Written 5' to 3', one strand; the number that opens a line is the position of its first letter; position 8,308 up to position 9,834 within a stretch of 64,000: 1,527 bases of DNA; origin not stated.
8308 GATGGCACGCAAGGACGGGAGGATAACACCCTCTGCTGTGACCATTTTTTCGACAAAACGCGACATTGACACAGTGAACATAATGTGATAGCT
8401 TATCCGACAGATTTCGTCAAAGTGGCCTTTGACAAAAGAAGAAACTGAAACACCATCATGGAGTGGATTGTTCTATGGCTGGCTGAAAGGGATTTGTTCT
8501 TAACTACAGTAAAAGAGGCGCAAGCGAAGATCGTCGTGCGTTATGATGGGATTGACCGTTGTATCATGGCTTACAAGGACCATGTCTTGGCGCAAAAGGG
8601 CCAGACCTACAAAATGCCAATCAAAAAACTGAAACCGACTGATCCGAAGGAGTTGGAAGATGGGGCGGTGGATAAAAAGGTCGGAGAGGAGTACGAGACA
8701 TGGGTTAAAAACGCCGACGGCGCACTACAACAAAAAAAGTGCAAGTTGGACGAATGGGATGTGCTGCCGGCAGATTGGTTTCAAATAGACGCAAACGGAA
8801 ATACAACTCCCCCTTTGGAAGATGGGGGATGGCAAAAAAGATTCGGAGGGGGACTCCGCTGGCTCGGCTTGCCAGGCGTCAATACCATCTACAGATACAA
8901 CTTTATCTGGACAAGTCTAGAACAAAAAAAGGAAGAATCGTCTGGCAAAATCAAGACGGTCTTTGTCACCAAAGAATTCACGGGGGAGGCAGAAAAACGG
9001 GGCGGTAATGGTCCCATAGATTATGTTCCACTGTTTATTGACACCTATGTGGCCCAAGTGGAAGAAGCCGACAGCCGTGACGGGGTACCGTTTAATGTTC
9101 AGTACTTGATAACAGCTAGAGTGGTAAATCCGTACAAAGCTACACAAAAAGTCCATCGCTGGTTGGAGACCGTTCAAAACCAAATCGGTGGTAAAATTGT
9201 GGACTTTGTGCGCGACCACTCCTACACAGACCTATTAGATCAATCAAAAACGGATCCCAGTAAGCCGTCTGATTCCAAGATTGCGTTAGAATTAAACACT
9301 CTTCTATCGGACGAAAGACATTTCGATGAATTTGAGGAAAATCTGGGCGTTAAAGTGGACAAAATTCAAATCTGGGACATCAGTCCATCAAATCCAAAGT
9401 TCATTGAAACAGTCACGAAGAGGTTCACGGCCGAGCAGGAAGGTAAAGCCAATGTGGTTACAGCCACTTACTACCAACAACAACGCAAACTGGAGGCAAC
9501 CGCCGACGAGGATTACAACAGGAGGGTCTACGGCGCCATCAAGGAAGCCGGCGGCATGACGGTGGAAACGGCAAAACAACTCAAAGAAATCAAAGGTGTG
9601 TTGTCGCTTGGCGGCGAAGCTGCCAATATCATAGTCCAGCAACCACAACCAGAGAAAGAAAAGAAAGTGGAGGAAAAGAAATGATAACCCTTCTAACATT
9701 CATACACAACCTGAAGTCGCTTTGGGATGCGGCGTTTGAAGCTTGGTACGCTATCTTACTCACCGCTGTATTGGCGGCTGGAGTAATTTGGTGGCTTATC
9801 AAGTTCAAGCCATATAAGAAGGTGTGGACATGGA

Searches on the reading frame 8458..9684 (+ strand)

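Call 33: search_protein_families(library=pfam, proteins=[window:8458-9684:+])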
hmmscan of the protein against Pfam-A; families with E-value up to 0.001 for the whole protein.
window:8458-9684:+ (408 aa): 1 family
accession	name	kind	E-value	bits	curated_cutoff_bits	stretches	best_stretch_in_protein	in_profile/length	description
PF01145.31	Band_7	-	3.1e-09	37.6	23.6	1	129-336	21-172/176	SPFH domain / Band 7 family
